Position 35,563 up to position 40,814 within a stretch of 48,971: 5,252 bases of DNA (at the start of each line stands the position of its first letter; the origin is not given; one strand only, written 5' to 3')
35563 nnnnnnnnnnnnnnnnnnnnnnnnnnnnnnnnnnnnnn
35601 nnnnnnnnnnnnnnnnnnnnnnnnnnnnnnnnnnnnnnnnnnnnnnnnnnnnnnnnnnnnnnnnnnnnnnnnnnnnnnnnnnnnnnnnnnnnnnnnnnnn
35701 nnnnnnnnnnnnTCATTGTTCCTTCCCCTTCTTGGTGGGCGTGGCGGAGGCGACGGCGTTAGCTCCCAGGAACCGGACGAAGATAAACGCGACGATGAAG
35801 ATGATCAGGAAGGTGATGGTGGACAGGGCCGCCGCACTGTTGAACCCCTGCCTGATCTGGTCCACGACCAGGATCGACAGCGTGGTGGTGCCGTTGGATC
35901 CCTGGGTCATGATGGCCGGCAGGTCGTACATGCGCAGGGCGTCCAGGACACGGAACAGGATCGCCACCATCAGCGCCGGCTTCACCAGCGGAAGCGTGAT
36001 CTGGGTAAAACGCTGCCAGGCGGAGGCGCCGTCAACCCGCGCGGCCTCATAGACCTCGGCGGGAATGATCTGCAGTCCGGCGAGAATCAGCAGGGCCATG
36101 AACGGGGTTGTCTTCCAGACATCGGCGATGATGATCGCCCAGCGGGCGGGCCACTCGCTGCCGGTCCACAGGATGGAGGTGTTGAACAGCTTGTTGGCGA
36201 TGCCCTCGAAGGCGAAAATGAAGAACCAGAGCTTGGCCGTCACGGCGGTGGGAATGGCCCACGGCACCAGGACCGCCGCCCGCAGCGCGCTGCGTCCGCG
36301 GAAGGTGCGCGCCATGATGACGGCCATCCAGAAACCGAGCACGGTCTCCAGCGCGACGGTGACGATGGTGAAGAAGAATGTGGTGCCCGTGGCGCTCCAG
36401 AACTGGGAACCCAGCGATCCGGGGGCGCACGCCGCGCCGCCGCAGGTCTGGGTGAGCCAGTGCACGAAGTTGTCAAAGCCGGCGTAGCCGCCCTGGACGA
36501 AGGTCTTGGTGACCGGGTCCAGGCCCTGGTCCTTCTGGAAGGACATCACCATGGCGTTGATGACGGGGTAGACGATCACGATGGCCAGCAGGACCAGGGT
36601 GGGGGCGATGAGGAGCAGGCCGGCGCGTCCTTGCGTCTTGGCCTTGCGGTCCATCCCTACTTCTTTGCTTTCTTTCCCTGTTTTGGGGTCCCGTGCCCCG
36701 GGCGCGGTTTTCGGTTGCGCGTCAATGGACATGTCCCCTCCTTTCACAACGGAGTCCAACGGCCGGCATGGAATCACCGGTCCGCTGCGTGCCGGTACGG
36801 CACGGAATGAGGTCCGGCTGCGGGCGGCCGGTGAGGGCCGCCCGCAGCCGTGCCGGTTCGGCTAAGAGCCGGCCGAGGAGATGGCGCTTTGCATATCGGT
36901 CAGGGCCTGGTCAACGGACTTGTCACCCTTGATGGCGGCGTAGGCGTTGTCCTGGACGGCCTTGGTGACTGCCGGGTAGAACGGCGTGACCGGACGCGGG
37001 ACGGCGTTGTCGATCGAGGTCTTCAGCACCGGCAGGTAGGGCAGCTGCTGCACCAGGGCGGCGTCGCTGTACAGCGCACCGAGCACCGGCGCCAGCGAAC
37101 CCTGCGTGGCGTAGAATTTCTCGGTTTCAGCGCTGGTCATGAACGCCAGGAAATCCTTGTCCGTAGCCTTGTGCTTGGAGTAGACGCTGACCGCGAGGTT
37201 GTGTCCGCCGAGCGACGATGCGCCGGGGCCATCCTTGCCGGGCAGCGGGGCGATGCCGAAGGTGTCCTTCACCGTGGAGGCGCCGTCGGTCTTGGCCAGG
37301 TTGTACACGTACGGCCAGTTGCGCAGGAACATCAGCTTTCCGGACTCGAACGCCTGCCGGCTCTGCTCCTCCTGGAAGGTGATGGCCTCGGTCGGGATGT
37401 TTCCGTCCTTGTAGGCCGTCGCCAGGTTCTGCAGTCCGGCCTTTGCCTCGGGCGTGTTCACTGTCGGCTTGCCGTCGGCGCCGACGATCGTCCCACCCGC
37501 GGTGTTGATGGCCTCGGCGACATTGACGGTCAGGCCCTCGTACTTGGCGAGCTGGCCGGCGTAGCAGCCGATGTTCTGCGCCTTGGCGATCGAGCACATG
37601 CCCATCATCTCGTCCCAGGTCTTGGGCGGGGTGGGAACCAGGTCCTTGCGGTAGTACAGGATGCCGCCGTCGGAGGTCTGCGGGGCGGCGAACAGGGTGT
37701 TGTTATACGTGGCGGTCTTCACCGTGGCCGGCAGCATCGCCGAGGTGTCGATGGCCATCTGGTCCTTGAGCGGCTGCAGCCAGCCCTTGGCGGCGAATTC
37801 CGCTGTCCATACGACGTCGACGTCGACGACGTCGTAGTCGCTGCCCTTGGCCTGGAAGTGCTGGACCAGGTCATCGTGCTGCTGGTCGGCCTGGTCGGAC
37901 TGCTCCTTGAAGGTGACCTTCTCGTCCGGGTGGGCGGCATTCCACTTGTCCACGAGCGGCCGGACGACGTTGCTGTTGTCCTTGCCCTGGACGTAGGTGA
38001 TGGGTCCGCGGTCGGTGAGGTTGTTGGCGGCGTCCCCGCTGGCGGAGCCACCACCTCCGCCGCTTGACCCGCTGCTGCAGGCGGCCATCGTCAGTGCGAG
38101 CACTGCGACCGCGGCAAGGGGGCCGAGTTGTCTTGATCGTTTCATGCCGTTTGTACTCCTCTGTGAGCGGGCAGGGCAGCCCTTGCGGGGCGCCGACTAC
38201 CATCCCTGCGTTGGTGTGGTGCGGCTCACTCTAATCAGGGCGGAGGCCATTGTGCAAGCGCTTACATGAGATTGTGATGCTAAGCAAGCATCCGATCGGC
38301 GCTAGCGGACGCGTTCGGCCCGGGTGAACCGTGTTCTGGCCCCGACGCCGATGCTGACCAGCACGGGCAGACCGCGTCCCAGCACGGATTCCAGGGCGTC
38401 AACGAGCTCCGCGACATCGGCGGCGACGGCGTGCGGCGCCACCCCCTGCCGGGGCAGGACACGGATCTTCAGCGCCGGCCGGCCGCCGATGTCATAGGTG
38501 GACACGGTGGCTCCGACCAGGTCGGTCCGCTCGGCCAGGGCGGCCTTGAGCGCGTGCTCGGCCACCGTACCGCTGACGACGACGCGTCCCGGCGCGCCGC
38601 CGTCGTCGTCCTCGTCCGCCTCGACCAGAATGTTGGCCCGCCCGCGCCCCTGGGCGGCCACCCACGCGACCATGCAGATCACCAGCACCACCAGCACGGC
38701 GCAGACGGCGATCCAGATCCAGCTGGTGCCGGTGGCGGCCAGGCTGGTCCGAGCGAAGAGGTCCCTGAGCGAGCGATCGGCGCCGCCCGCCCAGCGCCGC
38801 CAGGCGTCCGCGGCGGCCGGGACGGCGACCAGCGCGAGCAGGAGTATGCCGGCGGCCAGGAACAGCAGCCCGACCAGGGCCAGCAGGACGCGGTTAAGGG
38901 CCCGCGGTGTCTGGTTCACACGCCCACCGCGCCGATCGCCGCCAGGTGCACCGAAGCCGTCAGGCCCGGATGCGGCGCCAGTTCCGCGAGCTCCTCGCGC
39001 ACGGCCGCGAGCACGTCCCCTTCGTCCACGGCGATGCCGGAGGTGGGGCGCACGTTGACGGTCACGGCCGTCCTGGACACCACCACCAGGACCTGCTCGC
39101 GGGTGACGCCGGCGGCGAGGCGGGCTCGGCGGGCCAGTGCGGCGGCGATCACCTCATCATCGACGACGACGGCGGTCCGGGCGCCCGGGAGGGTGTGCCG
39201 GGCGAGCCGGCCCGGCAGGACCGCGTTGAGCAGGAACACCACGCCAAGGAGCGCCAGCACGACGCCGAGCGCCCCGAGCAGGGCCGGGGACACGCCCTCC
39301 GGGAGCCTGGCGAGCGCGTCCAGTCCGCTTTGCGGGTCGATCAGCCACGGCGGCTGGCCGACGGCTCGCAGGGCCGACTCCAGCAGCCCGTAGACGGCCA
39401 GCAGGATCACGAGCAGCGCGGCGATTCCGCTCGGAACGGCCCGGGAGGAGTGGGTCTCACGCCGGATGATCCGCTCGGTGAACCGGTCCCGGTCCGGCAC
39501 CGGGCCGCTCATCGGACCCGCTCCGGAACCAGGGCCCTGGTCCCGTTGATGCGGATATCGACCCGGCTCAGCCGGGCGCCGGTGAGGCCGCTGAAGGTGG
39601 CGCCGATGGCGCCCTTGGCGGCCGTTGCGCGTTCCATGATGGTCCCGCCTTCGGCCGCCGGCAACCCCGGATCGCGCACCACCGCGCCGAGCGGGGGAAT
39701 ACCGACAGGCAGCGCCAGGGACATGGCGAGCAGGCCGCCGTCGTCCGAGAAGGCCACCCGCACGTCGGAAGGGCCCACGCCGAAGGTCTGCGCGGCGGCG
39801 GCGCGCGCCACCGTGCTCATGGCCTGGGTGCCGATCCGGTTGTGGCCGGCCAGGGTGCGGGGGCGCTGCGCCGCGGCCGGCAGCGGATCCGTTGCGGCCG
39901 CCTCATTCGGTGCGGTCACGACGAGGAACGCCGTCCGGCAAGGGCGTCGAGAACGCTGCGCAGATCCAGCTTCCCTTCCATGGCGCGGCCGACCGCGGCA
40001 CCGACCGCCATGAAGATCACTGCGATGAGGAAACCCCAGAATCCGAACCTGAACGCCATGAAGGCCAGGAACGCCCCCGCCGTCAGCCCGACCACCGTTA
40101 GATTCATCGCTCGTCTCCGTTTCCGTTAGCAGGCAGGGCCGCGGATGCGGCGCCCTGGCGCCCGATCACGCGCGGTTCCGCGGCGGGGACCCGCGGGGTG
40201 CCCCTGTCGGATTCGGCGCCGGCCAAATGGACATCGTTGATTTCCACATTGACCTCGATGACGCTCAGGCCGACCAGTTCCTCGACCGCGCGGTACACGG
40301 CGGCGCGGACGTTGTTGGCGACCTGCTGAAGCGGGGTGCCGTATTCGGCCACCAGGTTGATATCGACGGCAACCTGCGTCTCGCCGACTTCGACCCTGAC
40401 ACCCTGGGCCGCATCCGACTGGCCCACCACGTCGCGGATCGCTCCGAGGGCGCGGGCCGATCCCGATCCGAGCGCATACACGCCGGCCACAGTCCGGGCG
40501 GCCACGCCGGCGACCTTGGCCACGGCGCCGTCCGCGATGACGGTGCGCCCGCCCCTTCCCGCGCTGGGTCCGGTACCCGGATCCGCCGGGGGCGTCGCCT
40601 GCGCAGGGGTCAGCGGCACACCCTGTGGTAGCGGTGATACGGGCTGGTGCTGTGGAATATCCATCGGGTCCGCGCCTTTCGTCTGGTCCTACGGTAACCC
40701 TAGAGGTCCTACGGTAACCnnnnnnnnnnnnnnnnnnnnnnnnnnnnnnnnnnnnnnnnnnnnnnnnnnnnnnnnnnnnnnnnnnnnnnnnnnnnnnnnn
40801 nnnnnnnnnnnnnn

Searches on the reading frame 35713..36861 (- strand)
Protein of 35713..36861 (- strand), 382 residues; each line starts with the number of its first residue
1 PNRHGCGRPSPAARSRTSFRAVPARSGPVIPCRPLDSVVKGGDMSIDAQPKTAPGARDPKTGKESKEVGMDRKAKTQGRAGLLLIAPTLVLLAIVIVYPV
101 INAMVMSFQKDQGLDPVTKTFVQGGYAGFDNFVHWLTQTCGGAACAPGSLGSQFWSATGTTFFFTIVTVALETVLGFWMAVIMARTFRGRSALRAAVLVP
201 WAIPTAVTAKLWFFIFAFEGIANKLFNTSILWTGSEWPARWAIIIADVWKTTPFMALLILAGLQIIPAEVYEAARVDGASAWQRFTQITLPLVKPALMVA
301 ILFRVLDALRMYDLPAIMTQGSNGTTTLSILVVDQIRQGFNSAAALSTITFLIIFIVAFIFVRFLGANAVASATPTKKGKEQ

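Call 6: search_protein_families(library=pfam, proteins=[window:35713-36861:-])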
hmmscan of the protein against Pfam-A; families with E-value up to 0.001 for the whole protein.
window:35713-36861:- (382 aa): 1 family
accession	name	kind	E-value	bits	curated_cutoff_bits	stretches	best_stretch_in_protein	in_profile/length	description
PF00528.27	BPD_transp_1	-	1.7e-20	74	26.4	1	174-365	3-178/184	Binding-protein-dependent transport system inner membrane component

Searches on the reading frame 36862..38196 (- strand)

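Call 6: search_protein_families(library=pfam, proteins=[window:36862-38196:-])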
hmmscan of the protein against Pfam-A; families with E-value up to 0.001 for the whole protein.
window:36862-38196:- (444 aa): 2 families
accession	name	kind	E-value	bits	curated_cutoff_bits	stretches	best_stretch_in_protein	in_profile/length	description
PF01547.30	SBP_bac_1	-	4.1e-36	126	26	1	79-358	11-305/307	Bacterial extracellular solute-binding protein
PF13531.11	SBP_bac_11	-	0.00081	19.7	25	0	75-366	10-225/227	Bacterial extracellular solute-binding protein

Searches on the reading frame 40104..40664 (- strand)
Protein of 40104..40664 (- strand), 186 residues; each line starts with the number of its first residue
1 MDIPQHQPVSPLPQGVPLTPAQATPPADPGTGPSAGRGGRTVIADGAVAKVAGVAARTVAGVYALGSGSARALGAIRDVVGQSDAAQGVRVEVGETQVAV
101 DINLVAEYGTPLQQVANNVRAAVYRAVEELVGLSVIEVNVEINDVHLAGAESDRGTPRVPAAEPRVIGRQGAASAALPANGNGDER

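Call 45: search_protein_families(library=pfam, proteins=[window:40104-40664:-])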
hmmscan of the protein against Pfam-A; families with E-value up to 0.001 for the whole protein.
window:40104-40664:- (186 aa): 1 family
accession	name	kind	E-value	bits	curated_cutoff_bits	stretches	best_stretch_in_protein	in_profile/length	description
PF03780.18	Asp23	-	1.1e-24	87.4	28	1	39-146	3-108/108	Asp23 family, cell envelope-related function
